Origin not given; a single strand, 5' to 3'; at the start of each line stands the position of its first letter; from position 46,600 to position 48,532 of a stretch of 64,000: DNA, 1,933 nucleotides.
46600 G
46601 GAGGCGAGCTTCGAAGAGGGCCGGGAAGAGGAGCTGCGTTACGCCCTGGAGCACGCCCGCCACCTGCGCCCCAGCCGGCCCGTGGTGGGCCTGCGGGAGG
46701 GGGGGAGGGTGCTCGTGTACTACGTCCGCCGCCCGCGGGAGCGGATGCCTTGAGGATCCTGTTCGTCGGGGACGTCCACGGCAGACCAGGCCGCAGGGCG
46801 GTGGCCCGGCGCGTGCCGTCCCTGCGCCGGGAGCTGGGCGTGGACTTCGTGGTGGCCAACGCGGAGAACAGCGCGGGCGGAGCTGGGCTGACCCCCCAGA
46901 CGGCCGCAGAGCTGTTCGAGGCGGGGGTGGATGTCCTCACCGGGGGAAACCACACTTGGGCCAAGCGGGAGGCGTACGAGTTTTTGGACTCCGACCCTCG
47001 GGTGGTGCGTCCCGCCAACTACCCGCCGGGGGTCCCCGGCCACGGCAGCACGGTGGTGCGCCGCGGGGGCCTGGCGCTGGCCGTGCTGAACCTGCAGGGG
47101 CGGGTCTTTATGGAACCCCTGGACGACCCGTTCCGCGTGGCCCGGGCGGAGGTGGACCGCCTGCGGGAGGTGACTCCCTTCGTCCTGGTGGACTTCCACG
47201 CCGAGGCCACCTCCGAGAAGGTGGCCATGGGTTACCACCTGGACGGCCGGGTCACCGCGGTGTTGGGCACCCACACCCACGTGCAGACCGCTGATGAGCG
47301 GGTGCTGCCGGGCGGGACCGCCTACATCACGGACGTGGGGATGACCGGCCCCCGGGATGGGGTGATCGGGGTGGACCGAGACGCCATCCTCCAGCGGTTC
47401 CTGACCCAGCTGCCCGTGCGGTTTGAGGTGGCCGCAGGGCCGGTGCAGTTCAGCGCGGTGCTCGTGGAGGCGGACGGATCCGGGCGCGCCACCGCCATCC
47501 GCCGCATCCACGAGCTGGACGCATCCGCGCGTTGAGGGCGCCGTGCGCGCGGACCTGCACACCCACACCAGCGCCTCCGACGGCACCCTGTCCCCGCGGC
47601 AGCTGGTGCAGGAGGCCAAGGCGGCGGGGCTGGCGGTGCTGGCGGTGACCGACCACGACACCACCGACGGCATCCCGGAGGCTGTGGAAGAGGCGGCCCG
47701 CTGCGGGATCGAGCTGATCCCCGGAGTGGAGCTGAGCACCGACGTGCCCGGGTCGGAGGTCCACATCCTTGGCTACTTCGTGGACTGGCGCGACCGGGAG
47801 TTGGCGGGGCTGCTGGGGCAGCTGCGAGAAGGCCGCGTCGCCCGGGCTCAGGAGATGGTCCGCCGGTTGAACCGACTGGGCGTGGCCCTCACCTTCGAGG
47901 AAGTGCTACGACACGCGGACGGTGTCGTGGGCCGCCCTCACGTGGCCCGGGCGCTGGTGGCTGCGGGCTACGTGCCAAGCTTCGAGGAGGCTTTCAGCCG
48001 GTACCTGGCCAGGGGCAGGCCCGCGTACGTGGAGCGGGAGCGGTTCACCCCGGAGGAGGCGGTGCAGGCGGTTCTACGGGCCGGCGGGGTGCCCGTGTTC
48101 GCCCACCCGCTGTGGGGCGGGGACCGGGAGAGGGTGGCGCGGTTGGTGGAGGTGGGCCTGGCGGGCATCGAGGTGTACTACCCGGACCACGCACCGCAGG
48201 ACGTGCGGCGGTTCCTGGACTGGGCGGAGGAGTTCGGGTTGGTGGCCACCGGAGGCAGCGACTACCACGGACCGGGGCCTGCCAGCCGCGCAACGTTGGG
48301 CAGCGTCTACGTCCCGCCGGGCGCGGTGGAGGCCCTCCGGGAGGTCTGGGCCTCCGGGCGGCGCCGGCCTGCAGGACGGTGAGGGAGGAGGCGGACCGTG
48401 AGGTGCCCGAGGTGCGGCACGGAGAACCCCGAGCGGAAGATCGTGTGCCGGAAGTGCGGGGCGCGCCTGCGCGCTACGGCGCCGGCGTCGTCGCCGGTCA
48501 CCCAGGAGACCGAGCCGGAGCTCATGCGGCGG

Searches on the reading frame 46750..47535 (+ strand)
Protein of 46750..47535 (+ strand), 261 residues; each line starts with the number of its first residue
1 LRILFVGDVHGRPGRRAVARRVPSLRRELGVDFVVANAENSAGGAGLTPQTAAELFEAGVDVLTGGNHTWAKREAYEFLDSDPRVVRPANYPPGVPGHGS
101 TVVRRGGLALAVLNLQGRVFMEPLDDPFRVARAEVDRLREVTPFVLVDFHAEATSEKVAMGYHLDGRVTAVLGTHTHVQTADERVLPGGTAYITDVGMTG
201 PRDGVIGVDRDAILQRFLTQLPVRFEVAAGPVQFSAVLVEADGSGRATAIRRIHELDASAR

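Call 25: search_protein_families(library=pfam, proteins=[window:46750-47535:+], max_evalue=0.0001)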
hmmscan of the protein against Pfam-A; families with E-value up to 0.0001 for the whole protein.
window:46750-47535:+ (261 aa): 2 families
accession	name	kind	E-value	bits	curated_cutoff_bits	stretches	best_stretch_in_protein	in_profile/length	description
PF13277.11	YmdB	-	5.9e-108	360.3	27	1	4-253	1-253/253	YmdB-like protein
PF00149.33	Metallophos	-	4.3e-13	50.6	21.5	1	1-178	1-190/191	Calcineurin-like phosphoesterase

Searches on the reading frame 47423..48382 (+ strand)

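Call 25: search_protein_families(library=pfam, proteins=[window:47423-48382:+], max_evalue=0.0001)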
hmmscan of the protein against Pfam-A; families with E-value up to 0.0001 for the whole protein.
window:47423-48382:+ (319 aa): 1 family
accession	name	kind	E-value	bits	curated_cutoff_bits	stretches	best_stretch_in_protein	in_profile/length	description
PF02811.25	PHP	-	1.1e-13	52.3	26.4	1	44-107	1-66/164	PHP domain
